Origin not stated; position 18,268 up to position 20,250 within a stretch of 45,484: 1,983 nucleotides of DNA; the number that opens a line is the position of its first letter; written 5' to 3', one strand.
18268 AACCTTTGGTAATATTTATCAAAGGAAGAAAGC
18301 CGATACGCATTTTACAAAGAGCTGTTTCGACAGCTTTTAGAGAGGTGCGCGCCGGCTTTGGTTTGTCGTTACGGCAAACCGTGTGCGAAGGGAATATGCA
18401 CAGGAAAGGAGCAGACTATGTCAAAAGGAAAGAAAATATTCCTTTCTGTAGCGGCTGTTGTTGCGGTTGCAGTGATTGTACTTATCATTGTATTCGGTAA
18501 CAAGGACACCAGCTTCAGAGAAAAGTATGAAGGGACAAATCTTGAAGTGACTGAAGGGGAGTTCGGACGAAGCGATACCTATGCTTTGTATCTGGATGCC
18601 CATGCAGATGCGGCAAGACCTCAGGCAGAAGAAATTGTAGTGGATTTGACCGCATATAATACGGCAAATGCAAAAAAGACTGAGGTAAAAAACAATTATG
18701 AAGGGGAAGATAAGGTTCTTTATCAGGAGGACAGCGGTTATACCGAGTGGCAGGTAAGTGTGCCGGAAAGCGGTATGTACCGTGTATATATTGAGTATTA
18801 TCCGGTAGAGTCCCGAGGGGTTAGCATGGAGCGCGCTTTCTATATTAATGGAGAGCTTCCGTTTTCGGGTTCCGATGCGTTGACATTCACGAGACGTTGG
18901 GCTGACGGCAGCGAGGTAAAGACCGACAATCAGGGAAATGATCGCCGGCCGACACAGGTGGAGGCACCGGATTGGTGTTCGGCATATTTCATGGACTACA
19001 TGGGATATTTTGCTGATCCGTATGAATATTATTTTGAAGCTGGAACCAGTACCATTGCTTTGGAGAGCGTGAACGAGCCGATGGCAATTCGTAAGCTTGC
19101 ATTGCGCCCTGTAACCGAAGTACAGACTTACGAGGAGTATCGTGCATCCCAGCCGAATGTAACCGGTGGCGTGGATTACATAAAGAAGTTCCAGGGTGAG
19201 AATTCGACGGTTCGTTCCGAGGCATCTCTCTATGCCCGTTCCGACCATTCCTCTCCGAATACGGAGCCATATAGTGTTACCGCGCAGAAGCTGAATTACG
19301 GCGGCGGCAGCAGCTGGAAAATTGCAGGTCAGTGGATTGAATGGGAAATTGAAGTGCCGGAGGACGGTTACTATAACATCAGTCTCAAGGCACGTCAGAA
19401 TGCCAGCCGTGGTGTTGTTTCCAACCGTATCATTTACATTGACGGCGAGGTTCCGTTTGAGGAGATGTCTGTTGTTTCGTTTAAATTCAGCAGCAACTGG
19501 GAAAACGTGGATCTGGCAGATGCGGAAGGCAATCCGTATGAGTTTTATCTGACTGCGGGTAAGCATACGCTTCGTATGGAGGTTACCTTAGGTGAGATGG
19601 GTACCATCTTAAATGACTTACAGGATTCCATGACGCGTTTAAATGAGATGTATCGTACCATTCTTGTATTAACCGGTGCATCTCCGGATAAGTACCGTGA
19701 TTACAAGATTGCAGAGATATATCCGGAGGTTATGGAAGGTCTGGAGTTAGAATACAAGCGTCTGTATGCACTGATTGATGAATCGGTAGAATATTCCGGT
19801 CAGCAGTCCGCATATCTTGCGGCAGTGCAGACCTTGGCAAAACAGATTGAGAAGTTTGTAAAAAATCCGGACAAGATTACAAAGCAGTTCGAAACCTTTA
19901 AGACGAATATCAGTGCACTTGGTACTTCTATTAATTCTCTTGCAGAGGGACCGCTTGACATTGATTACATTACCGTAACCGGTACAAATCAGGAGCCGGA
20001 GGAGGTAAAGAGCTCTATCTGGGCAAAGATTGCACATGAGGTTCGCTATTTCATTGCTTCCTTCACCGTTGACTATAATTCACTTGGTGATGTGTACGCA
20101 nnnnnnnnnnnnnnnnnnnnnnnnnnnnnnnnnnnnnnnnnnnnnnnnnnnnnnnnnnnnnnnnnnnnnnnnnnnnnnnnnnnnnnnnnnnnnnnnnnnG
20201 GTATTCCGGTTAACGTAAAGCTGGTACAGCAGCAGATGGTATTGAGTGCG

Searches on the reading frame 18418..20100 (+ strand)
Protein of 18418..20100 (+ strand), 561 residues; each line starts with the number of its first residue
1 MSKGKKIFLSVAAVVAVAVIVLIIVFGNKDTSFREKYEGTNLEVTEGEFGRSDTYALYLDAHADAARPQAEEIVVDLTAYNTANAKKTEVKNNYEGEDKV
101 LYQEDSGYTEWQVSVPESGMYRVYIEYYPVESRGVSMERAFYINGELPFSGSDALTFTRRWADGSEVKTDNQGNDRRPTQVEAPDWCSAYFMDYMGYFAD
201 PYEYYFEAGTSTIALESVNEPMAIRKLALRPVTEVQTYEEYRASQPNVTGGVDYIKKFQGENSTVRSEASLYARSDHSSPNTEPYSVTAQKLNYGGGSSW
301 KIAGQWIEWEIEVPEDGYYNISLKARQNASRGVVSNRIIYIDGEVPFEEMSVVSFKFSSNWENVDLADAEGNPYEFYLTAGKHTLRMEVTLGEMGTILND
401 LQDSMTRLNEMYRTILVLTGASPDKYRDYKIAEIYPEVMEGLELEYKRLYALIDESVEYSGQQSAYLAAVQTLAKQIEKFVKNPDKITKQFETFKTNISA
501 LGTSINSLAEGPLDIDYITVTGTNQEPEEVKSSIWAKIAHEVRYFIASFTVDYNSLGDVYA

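Call 73: search_solved_structures(query=window:18418-20100:+, max_evalue=1, show_alignments=0)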
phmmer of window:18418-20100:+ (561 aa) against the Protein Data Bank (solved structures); distinct sequences matched with E-value up to 1: 5.
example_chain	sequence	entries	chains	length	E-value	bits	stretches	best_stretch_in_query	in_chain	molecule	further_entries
2w47_A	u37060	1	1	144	0.0009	21.3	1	87-185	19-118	LIPOLYTIC ENZYME, G-D-S-L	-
2w1w_A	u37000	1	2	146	0.0012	20.9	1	87-183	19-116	LIPOLYTIC ENZYME, G-D-S-L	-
2y8k_A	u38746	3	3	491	0.078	14.9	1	294-326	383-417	CARBOHYDRATE BINDING FAMILY 6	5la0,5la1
5la2_A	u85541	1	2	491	0.078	14.9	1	294-326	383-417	Carbohydrate binding family 6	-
2vzp_A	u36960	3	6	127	0.14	14.1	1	93-161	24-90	EXO-BETA-D-GLUCOSAMINIDASE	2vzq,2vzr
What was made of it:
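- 18418..21342 (+): Cassette gene 1: a 974-aa membrane-anchored solute-binding protein with two CBM35/CBM6-like repeats N-terminal to the SBP domain. Weak CBM35 hit 2w47, E=9e-4 (call 73).
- The large SBP carries modules weakly like uronic-acid-binding CBM35 (call 73).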
